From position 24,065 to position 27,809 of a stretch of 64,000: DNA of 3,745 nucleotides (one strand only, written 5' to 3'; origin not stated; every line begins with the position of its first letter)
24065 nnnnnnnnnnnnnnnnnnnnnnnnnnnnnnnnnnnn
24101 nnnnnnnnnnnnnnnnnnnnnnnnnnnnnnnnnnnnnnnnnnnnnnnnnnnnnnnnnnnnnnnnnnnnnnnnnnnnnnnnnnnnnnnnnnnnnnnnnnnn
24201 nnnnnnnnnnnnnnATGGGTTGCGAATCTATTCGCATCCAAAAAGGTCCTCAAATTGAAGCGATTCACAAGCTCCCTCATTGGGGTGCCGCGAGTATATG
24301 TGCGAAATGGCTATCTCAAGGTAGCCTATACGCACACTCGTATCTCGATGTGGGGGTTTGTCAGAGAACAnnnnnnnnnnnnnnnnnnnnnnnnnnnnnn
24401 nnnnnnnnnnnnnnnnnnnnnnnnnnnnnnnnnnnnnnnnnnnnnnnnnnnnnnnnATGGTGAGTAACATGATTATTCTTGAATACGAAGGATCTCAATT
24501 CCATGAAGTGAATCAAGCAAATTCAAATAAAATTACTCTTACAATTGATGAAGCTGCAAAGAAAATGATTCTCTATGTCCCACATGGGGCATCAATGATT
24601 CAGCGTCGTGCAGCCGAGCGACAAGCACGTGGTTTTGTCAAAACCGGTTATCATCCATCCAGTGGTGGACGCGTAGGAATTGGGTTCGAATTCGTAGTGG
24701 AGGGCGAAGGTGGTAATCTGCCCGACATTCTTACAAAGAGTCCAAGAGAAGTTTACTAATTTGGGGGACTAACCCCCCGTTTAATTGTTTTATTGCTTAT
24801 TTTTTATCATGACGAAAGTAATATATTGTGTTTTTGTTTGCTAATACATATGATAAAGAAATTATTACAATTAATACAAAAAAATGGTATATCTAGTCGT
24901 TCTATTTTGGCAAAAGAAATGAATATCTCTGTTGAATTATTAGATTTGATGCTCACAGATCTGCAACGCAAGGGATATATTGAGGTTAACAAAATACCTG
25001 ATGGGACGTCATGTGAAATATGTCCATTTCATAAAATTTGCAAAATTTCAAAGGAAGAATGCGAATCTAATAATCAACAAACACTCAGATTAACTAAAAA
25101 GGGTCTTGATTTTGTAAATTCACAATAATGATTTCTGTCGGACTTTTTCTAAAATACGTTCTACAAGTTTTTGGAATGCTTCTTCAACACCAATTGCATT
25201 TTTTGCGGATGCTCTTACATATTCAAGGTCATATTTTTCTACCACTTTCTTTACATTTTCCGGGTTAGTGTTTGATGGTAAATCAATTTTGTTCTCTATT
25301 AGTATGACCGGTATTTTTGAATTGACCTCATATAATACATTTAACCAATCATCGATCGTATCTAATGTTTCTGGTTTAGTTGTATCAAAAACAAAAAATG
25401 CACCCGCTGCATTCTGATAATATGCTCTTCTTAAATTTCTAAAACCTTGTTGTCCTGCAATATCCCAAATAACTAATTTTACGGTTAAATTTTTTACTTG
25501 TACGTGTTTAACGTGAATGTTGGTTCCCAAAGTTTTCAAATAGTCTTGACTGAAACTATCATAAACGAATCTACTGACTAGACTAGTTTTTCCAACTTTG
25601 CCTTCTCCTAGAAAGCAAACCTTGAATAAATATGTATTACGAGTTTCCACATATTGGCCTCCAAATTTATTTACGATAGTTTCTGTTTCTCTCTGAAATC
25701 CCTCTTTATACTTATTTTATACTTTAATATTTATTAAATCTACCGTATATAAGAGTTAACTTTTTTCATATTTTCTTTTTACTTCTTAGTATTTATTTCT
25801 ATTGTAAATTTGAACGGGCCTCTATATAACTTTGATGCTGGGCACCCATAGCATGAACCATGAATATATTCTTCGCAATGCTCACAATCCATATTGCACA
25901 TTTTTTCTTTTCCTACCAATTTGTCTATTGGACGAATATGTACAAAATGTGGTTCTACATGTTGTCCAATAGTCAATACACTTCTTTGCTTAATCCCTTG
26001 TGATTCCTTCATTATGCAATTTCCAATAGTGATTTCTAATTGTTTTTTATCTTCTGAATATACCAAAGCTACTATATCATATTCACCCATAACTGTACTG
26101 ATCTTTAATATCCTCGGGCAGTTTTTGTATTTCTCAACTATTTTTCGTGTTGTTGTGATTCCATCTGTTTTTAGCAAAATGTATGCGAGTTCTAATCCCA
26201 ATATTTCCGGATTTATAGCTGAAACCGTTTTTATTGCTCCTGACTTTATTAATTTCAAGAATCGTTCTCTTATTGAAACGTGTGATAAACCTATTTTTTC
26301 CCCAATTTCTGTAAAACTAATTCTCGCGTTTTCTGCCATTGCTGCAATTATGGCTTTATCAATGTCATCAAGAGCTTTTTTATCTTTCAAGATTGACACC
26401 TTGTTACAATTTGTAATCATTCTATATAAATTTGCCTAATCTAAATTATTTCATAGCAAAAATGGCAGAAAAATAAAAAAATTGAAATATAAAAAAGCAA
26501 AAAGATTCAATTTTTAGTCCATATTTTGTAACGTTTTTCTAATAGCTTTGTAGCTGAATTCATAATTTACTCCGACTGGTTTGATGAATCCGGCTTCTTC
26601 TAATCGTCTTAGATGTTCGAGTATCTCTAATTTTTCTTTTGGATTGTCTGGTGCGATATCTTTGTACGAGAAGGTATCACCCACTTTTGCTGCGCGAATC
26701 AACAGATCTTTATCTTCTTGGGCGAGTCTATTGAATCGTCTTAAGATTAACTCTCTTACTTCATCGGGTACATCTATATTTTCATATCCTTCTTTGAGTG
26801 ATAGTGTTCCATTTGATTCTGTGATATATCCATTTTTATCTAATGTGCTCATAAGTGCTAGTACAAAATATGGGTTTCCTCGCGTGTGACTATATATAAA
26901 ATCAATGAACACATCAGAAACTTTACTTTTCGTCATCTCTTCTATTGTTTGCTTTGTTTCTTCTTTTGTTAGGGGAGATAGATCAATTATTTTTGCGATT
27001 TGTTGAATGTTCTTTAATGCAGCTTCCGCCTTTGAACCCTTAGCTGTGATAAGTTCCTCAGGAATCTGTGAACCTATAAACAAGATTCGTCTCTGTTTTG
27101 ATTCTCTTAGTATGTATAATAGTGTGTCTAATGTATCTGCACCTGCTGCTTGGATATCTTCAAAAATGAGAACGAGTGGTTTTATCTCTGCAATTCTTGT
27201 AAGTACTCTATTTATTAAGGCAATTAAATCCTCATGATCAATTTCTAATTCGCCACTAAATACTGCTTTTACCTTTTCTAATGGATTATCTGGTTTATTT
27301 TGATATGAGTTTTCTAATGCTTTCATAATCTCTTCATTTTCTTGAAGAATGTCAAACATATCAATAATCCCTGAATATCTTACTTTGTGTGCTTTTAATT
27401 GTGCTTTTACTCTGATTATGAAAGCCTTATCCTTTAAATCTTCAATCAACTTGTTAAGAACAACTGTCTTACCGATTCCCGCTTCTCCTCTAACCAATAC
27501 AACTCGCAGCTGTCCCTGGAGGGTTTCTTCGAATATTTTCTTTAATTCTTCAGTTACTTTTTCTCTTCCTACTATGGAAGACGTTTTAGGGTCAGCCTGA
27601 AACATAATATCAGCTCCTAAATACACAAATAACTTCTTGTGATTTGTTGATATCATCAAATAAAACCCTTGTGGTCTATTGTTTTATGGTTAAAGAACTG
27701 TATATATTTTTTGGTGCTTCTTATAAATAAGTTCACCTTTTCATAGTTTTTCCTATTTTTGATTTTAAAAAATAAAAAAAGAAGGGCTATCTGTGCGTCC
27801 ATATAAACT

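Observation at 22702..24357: A family of roughly 160-nt same-orientation intergenic repeats with conserved hairpins and compensatory substitutions: candidate novel sRNA or 5'-leader element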

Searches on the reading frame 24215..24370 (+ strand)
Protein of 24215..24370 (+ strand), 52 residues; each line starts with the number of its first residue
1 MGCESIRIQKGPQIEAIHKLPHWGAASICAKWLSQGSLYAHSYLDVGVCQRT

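Call 40: find_homologous_proteins(query=window:24215-24370:+, max_evalue=10)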
Query window:24215-24370:+ (52 aa): 1 proteins with E <= 10 among 1 candidates.
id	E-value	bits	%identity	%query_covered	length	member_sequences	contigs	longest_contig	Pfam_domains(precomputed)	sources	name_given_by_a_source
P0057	2.2e-29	117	100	100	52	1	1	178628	-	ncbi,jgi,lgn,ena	-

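Call 88: search_protein_representatives(protein=window:24215-24370:+)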
Query: 52 residues. Proteins with E-value up to 0.001 (for the whole library): 1; up to 1e-10: 1; up to 1e-30: 0. The best 1 are listed.
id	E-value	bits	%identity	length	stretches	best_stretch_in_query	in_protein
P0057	6.9e-30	116.5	100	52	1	1-52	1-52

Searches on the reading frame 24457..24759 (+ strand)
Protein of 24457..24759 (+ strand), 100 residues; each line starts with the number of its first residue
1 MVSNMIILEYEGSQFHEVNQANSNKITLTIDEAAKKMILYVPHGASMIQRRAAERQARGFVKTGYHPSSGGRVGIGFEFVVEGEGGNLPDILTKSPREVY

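Call 16: search_protein_families(library=pfam, proteins=[window:24457-24759:+], max_evalue=0.01)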
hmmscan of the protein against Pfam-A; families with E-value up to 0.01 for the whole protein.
window:24457-24759:+ (100 aa): 0 families

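Call 20: find_encoding_contigs(protein=window:24457-24759:+, flank=10000, max_places=10)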
Protein window:24457-24759:+ (100 aa): no gene with exactly this product is on record in the collection.

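Call 76: search_protein_families(library=ncbifam, proteins=[window:24457-24759:+], max_evalue=0.1)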
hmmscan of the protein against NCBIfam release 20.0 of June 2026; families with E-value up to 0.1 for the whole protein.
window:24457-24759:+ (100 aa): 1 family
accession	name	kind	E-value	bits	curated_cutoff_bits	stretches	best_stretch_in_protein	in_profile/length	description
NF047607.1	LBF_2017_Nterm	subfamily_domain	0.075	12.9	50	1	7-61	13-68/124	LBF_2017 N-terminal domain-containing protein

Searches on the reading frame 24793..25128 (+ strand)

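Call 16: search_protein_families(library=pfam, proteins=[window:24793-25128:+], max_evalue=0.01)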
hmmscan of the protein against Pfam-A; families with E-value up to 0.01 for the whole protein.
window:24793-25128:+ (111 aa): 3 families
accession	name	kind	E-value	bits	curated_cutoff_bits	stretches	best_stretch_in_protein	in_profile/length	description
PF09012.17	FeoC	-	5.1e-05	23.8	21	1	22-80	3-63/69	FeoC like transcriptional regulator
PF14947.12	HTH_45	-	0.00045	20.6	25.5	0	20-66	7-52/77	Winged helix-turn-helix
PF13412.12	HTH_24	-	0.00074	19.5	21.9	1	22-64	6-48/48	Winged helix-turn-helix DNA-binding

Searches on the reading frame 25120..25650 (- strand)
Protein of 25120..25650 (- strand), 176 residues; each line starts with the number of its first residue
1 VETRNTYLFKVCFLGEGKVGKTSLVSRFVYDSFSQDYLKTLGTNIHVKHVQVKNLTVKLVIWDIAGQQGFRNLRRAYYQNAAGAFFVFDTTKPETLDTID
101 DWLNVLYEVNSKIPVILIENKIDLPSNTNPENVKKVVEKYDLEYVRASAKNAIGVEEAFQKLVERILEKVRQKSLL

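Call 16: search_protein_families(library=pfam, proteins=[window:25120-25650:-], max_evalue=0.01)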
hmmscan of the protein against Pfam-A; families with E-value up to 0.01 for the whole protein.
window:25120-25650:- (176 aa): 9 families
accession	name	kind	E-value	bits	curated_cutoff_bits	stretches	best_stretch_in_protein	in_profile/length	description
PF00071.28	Ras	-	3e-42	144.4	21.6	1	10-167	1-161/162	Ras family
PF08477.19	Roc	-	6.5e-31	107.5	27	1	10-123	1-119/119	Ras of Complex, Roc, domain of DAPkinase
PF00025.27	Arf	-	6.7e-20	71.7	22.3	1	9-165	15-173/174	ADP-ribosylation factor family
PF04670.18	Gtr1_RagA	-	3.2e-11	43.5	22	1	10-138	1-137/232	Gtr1/RagA G protein conserved region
PF00009.33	GTP_EFTU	-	2.5e-08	34.2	26.5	1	41-165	53-185/188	Elongation factor Tu GTP binding domain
PF01926.29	MMR_HSR1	-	2.9e-07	31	21.9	1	10-121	1-113/113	50S ribosome-binding GTPase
PF03193.22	RsgA_GTPase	-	6.8e-05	23.2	30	1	75-165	17-107/174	RsgA GTPase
PF16897.10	MMR_HSR1_Xtn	-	0.00037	20.9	35.2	1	98-164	41-102/106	C-terminal region of MMR_HSR1 domain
PF03029.23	ATP_bind_1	-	0.0011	19.2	27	1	54-171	88-208/240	Conserved hypothetical ATP binding protein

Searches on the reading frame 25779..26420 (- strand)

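Call 16: search_protein_families(library=pfam, proteins=[window:25779-26420:-], max_evalue=0.01)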
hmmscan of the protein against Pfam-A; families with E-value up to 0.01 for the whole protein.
window:25779-26420:- (213 aa): 3 families
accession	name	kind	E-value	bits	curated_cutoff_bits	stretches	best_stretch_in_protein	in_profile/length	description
PF13404.12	HTH_AsnC-type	-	5.7e-13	48.9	27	1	17-57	1-41/42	AsnC-type helix-turn-helix domain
PF13412.12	HTH_24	-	2.2e-09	37.2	21.9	1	17-64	1-48/48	Winged helix-turn-helix DNA-binding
PF01037.27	AsnC_trans_reg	-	0.00041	20.6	25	1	83-134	3-54/73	Lrp/AsnC ligand binding domain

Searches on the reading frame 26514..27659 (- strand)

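Call 35: search_protein_families(library=pfam, proteins=[window:26514-27659:-], max_evalue=0.01)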
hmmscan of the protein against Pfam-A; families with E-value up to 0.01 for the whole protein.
window:26514-27659:- (381 aa): 15 families
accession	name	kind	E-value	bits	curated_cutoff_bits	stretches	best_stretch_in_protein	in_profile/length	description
PF13191.12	AAA_16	-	3.2e-21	77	32.6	1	29-195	2-167/167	AAA ATPase domain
PF13401.12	AAA_22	-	1.6e-08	35.4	27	1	52-198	6-124/130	AAA domain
PF01637.24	ATPase_2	-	6.4e-07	29.8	33.2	1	37-266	6-222/225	ATPase domain predominantly from Archaea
PF25199.1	nSTAND_NTPase5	-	1.4e-05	25.4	34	1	28-77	18-68/145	Novel STAND NTPase 5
PF07728.20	AAA_5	-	4.1e-05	24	22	1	54-188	2-94/139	AAA domain (dynein-related subfamily)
PF05729.18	NACHT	-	7.6e-05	23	26.7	1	52-78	1-27/167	NACHT domain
PF07693.20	KAP_NTPase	-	0.00011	22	20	1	33-246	2-126/293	KAP family P-loop domain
PF20720.3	nSTAND3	-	0.00074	19.7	27.2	1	50-82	16-48/155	Novel STAND NTPase 3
PF00437.27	T2SSE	-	0.00098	18.3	24.9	1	35-82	126-174/370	Type II/IV secretion system protein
PF14532.12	Sigma54_activ_2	-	0.002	18.8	25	0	149-197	58-108/138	Sigma-54 interaction domain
PF10923.14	BrxC_BrxD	-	0.0022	17.4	22.2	1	30-89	28-86/414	BREX system ATP-binding protein BrxC/D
PF12775.13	AAA_7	-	0.003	17.6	25.8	1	46-82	28-64/181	P-loop containing dynein motor region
PF05970.20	PIF1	-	0.0032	17.5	25.9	1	39-86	10-57/223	PIF1-like helicase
PF09848.15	SLFN-g3_helicase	-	0.0034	17.1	24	1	52-79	2-26/354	Schlafen group 3, DNA/RNA helicase domain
PF13604.12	AAA_30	-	0.0044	17.2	27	0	40-86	7-53/191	AAA domain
